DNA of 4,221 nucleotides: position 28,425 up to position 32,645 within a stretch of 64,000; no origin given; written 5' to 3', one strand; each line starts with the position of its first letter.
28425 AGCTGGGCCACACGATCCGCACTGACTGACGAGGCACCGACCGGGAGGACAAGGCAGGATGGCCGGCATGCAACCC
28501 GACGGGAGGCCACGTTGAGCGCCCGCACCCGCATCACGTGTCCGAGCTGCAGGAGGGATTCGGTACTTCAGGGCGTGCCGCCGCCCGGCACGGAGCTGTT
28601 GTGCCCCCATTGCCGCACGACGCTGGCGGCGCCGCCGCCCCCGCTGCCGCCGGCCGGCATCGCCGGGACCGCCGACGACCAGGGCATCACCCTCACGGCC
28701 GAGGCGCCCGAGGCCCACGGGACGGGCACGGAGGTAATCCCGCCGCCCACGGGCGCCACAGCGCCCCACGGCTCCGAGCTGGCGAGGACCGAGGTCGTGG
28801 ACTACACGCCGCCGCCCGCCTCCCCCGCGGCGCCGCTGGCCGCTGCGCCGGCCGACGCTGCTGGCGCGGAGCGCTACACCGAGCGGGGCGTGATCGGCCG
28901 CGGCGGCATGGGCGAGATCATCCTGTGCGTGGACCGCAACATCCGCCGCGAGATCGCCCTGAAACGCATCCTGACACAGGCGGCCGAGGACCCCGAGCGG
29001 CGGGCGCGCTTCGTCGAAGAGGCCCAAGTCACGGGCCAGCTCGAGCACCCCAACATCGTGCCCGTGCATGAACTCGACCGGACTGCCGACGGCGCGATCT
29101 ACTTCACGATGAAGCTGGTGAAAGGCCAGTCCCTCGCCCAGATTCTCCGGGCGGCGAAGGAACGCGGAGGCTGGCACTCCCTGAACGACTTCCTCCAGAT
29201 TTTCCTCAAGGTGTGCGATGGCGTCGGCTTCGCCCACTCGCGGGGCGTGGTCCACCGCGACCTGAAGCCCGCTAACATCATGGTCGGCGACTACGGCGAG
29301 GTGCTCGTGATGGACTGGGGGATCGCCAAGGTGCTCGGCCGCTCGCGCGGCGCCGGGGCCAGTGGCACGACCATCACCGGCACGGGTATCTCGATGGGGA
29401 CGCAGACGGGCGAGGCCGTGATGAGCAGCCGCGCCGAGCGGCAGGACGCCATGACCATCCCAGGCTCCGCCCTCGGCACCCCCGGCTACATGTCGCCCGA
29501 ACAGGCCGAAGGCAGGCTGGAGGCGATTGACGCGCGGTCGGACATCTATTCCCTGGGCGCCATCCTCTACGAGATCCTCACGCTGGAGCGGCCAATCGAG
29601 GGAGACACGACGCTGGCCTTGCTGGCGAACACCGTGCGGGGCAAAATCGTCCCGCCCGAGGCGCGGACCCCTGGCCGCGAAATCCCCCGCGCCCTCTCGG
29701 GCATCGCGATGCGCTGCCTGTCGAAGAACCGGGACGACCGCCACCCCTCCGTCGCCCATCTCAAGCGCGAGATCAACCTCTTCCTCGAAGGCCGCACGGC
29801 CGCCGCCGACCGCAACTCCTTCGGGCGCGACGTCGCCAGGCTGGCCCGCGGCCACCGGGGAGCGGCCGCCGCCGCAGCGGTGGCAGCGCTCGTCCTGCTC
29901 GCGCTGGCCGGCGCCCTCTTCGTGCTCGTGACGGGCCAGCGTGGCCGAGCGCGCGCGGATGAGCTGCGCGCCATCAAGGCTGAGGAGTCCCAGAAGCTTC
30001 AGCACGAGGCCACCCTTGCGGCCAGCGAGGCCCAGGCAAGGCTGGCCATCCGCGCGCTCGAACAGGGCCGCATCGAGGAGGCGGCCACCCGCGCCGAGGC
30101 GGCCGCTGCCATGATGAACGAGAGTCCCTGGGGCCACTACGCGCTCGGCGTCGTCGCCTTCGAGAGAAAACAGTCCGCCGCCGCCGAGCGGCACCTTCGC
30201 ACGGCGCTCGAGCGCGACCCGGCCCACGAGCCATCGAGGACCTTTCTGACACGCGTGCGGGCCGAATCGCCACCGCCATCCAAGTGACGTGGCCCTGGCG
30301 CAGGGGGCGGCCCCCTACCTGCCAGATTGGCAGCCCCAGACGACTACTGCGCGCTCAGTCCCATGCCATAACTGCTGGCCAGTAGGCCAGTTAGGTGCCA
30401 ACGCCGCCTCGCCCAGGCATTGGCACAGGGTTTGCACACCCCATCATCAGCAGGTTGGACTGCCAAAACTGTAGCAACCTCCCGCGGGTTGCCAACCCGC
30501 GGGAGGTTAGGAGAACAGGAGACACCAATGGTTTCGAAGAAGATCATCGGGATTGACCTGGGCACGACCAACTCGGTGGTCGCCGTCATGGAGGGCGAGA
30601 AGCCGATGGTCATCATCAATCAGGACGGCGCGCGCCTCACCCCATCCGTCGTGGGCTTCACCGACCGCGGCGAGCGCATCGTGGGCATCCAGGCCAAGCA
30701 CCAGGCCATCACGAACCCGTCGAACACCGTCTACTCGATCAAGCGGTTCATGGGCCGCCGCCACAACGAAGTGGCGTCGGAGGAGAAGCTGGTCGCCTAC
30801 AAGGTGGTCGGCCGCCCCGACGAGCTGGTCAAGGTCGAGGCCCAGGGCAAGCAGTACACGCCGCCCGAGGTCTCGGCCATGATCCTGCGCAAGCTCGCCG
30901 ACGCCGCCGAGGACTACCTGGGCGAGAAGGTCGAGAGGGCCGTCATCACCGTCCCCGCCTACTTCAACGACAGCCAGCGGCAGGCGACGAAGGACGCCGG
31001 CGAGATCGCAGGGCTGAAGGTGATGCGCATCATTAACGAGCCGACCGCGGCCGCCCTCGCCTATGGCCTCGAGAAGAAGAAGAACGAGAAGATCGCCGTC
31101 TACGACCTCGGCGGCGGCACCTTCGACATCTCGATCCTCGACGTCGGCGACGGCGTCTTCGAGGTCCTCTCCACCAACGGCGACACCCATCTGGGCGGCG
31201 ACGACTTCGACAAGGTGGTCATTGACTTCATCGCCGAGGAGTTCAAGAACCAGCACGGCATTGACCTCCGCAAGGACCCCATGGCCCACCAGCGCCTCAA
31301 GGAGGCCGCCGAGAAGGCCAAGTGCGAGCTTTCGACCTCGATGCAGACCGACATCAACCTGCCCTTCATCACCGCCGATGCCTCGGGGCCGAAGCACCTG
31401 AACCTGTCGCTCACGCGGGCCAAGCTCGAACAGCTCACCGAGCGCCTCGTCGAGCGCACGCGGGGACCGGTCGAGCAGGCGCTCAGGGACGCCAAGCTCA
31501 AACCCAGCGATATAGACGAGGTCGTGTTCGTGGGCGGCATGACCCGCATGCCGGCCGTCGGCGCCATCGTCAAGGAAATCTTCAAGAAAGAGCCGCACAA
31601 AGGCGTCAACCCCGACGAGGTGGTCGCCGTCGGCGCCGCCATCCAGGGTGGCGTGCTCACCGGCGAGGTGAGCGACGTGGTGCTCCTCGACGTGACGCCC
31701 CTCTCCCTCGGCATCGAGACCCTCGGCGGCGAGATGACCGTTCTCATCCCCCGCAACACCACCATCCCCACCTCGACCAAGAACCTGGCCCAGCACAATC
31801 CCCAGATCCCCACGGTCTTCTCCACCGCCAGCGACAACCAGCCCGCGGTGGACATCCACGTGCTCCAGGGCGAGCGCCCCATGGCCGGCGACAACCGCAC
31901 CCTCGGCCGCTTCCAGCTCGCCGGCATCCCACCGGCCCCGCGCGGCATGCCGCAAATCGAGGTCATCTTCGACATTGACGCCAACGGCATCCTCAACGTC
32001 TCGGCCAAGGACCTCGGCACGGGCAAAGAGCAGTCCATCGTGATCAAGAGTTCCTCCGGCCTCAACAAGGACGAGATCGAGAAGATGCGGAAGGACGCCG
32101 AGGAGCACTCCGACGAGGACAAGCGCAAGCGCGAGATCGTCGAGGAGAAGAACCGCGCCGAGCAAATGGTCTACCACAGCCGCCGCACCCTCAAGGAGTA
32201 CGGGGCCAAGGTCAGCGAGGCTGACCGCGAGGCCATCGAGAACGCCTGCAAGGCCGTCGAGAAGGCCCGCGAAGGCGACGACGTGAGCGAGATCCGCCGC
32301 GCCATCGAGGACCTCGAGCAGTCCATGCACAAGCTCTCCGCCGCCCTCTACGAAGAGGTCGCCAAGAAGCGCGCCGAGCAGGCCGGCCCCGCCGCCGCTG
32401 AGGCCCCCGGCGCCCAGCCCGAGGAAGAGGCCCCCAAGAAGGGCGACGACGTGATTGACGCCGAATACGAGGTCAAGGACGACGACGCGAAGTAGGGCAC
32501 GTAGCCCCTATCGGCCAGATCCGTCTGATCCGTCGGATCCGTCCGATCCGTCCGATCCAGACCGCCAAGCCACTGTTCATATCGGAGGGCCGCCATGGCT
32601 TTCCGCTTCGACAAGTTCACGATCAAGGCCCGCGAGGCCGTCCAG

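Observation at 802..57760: Native genes avoid the palindrome RTCGAY; foreign segments do not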

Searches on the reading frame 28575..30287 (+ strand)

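Call 28: search_protein_families(library=pfam, proteins=[window:28575-30287:+], max_evalue=0.001)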
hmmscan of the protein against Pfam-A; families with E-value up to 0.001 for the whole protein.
window:28575-30287:+ (570 aa): 4 families
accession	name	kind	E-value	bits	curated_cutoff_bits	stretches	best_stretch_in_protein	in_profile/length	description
PF00069.31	Pkinase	-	3.7e-39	135.1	31.7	2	101-259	1-153/263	Protein kinase domain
PF07714.23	PK_Tyr_Ser-Thr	-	1.8e-25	90.1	23.1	2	106-254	6-152/258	Protein tyrosine and serine/threonine kinase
PF14559.12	TPR_19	-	4.8e-06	27.2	25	1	494-552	1-59/68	Tetratricopeptide repeat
PF07719.23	TPR_2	-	2.4e-05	24.5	27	0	520-551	3-34/34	Tetratricopeptide repeat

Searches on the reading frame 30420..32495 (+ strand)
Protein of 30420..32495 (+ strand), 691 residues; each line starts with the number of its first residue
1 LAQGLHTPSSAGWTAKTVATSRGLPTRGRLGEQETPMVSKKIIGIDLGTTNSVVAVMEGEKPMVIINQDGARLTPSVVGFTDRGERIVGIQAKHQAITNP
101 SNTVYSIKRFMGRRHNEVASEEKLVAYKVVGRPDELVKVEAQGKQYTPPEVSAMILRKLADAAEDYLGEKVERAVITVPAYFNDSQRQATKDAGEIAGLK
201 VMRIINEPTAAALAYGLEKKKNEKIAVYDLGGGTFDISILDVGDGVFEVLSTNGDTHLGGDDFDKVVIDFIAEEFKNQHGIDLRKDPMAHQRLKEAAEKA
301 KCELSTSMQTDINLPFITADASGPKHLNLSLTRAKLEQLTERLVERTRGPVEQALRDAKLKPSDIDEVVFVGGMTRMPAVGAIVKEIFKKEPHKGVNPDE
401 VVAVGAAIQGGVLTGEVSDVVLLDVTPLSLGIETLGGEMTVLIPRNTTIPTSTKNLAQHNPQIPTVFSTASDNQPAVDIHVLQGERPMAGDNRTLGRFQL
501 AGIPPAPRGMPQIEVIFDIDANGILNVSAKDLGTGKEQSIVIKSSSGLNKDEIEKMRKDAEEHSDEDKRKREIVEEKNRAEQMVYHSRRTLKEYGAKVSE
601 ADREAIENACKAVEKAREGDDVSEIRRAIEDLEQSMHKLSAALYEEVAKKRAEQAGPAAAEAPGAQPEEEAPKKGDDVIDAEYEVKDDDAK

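Call 7: find_encoding_contigs(protein=window:30420-32495:+, flank=10000, max_places=4)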
Protein window:30420-32495:+ (691 aa): no gene with exactly this product is on record in the collection.

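Call 11: find_related_loci(query=window:30420-32495:+, collection=genome_contigs, flank=10000)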
Query window:30420-32495:+ (691 aa) in genome_contigs; peptide patterns used: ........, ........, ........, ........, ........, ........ (x = any residue, [..] = any of these).
598 stretches matched a pattern (row limit reached: there are more); 316 encode a relative of the query (tblastn E <= 1e-3); the best 80 are kept; 80 distinct loci.
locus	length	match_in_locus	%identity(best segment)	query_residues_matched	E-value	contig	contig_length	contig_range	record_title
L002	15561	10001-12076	91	4-691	0e+0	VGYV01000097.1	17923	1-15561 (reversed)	MAG: Planctomycetota bacterium isolate M_DeepCast_400m_m2_195 M_DeepCast_400m_m2_195_Ga0194112_10005017, whole genome sh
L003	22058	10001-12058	80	5-691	0e+0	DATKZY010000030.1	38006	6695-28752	MAG TPA_asm: Planctomycetota bacterium isolate SMAG_U14257 k141_2284785, whole genome shotgun sequence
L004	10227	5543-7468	70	41-691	0e+0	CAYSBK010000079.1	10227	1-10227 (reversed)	MAG TPA_asm: uncultured Pirellulales bacterium isolate binchicken_co19_511 genome assembly, contig: NODE_11267_length_10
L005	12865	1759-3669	70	41-686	0e+0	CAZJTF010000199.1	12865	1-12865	MAG TPA_asm: uncultured Planctomycetales bacterium isolate binchicken_co235_68 genome assembly, contig: NODE_11830_lengt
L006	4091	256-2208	67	32-687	0e+0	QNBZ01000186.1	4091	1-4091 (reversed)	MAG: Planctomycetota bacterium isolate B140_G9 B140_Guay9_scaffold_46934, whole genome shotgun sequence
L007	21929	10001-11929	68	41-687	0e+0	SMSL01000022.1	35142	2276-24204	Candidatus Brocadiaceae bacterium S225 S225a_contig00022, whole genome shotgun sequence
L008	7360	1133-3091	67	13-686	0e+0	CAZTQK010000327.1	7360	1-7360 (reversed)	MAG TPA_asm: uncultured Planctomycetales bacterium isolate binchicken_co74_144 genome assembly, contig: NODE_19704_lengt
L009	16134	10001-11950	68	38-691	0e+0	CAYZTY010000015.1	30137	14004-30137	MAG TPA_asm: uncultured Pirellulales bacterium isolate binchicken_co89_144 genome assembly, contig: NODE_2269_length_301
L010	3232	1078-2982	68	41-686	0e+0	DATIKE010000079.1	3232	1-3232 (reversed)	MAG TPA_asm: Phycisphaerae bacterium isolate SMAG_U15710 k141_182643, whole genome shotgun sequence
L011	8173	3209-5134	68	41-687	0e+0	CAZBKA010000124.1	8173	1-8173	MAG TPA_asm: uncultured Pirellulales bacterium isolate SRP089250_co1_131 genome assembly, contig: NODE_16282_length_8173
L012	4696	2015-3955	67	38-686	0e+0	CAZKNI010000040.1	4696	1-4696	MAG TPA_asm: uncultured Phycisphaerae bacterium isolate binchicken_co219_358 genome assembly, contig: k141_1561193, whol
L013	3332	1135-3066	68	41-687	0e+0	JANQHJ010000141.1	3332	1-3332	MAG: Sedimentisphaerales bacterium isolate PL23b_bin.92 k99_87902, whole genome shotgun sequence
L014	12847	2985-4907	67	41-688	0e+0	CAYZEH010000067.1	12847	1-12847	MAG TPA_asm: uncultured Pirellulales bacterium isolate SRP191223_co1_105 genome assembly, contig: NODE_5360_length_12847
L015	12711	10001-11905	69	41-687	0e+0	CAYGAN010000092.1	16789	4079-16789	MAG TPA_asm: uncultured Planctomycetales bacterium isolate ERP108616_co2_66 genome assembly, contig: NODE_5434_length_16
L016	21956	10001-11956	67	23-686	0e+0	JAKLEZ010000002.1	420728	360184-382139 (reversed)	MAG: Planctomycetota bacterium isolate RA.bin145 RA.bin145_2, whole genome shotgun sequence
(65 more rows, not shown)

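Call 46: search_protein_families(library=pfam, proteins=[window:30528-32495:+], max_evalue=0.001)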
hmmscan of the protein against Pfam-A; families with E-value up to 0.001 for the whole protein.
window:30528-32495:+ (655 aa): 2 families
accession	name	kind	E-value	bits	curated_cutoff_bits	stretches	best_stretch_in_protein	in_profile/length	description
PF00012.26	HSP70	-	8.3e-258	857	20.6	1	6-608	1-598/599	Hsp70 protein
PF06723.19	MreB_Mbl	-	8.8e-16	58.1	27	1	117-370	75-315/327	MreB/Mbl protein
